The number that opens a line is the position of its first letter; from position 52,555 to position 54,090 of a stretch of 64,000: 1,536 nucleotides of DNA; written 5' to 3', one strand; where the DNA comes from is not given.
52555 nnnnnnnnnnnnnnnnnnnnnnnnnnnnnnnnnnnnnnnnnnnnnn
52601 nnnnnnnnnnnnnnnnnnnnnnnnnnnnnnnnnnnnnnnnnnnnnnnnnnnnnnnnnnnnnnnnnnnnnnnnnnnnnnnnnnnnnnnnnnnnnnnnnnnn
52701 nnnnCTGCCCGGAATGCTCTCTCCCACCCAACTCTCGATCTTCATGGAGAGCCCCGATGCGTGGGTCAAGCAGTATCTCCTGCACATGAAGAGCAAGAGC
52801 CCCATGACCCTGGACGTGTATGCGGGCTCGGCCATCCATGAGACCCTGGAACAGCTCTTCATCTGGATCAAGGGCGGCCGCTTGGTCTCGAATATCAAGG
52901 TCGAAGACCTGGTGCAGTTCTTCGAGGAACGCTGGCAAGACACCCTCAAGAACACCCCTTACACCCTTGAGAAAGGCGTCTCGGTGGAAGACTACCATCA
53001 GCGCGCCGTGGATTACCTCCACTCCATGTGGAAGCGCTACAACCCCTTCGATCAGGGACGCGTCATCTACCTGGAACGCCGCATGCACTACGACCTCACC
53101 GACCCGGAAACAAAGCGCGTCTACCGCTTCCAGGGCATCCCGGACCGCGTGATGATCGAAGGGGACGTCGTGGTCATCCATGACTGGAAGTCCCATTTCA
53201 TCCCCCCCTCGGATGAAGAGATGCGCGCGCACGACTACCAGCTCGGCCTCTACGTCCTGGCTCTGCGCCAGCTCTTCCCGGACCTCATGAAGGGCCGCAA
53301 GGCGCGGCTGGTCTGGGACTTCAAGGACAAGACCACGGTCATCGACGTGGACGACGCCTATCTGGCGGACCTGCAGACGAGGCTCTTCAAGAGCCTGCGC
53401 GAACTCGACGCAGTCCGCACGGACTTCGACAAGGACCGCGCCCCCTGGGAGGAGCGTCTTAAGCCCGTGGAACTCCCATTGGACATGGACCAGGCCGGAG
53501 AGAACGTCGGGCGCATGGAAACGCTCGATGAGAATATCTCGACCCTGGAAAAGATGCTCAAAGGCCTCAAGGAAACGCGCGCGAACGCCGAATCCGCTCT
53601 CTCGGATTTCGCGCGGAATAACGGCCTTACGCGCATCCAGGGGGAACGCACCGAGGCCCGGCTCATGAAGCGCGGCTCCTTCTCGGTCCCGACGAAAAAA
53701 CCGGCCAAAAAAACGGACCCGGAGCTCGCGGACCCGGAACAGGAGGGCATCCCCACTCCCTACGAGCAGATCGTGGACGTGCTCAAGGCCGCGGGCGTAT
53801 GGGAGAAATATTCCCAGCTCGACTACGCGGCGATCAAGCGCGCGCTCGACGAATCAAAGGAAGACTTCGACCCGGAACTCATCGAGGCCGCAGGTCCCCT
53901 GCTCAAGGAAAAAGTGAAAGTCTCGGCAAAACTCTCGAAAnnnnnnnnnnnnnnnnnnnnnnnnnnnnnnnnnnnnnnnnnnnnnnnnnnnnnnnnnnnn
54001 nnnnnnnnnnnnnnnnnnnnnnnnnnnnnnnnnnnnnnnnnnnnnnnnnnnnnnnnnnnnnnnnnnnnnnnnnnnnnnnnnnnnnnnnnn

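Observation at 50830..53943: Exported 1037-aa protein with two intact RecB/Cas4-like PD-(D/E)xK nuclease domains and a basic N-terminal tail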

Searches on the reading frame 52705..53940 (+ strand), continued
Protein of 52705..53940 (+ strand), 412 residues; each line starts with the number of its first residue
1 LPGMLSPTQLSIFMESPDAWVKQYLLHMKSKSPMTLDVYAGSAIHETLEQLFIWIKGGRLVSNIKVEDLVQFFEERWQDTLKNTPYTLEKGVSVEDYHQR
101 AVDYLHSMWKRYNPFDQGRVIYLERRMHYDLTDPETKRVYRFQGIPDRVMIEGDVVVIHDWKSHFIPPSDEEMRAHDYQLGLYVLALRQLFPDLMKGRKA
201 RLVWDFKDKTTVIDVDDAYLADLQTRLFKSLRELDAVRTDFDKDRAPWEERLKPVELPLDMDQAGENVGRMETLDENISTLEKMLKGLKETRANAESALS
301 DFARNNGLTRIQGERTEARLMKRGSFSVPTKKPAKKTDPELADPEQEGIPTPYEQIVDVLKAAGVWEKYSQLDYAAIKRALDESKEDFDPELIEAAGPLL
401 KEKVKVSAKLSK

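Call 87: search_protein_families(library=pfam, proteins=[L020:2-6001:+, L020:7775-8326:+], max_evalue=0.001)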
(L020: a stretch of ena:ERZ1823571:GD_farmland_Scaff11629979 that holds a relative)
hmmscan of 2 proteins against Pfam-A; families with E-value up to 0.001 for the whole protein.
L020:2-6001:+ (2000 aa): 1 family
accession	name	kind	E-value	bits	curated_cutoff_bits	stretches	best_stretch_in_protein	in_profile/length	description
PF01435.24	Peptidase_M48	-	3.5e-19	69.8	20.3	1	547-748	11-164/186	Peptidase family M48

L020:7775-8326:+ (184 aa): 0 families

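Call 95: fold_search(model_id=the predicted structure, library=viral)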
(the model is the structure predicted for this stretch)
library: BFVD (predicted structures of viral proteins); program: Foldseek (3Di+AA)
matches with E <= 10: 668; with E <= 0.001: 148
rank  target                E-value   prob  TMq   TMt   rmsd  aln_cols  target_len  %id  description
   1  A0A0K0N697            1.5e-15  1.00  0.47  0.49  27.3       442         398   12  PD-(D/E)XK endonuclease-like domain-containing protein [Tsukamurella phage TIN4]
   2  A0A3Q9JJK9            2.8e-14  1.00  0.43  0.30  28.0       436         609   16  (no name in the UniProt tables at hand)
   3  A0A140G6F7            4.1e-13  1.00  0.44  0.47  23.9       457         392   16  RecB-like exonuclease [Arthrobacter phage KellEzio]
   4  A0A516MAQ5            6.8e-11  1.00  0.45  0.68   4.2       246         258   17  (no name in the UniProt tables at hand)
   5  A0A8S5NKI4            2.1e-10  1.00  0.41  0.60   7.3       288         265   11  PD-(D/E)XK nuclease superfamily protein [Siphoviridae sp. ctK0l2]
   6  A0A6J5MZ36            4.1e-10  1.00  0.45  0.46   7.0       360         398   16  PD-(D/E)XK nuclease superfamily [uncultured Caudovirales phage]
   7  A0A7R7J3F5            4.4e-10  1.00  0.44  0.67   4.7       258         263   13  (no name in the UniProt tables at hand)
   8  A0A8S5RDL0            4.4e-10  1.00  0.42  0.43   4.5       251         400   15  PD-(D/E)XK nuclease superfamily protein [virus sp. ctkyY8]
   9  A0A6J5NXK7            7.2e-10  1.00  0.42  0.55   5.6       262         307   14  PD-(D/E)XK nuclease superfamily [uncultured Caudovirales phage]
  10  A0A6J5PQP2            7.6e-10  1.00  0.44  0.61   4.0       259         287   16  PD-(D/E)XK nuclease superfamily [uncultured Caudovirales phage]
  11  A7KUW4                8.1e-10  1.00  0.46  0.68   6.8       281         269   12  (no name in the UniProt tables at hand)
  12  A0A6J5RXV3            1.1e-09  1.00  0.39  0.58   5.2       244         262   15  COG2887 RecB family exonuclease [uncultured Caudovirales phage]
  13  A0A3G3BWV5            1.2e-09  1.00  0.43  0.52   4.3       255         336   16  (no name in the UniProt tables at hand)
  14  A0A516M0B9            2.2e-09  1.00  0.39  0.52   6.1       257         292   15  (no name in the UniProt tables at hand)
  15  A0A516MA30            2.3e-09  1.00  0.40  0.55   5.7       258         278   15  (no name in the UniProt tables at hand)
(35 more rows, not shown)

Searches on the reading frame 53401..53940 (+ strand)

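Call 12: search_protein_families(library=phrogs, proteins=[window:53401-53940:+], max_evalue=1)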
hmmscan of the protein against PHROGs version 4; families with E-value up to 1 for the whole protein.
window:53401-53940:+ (180 aa): 4 families
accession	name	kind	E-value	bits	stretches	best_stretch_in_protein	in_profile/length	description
phrog_434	-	DNA, RNA and nucleotide metabolism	0.013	15.7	1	35-112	270-348/372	RecE-like recombination exonuclease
phrog_10157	-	unknown function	0.24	12.6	1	26-69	59-102/153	-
phrog_22172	-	unknown function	0.25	12.6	1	56-91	78-114/129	-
phrog_3550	-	unknown function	0.36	12.2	0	26-78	22-74/79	-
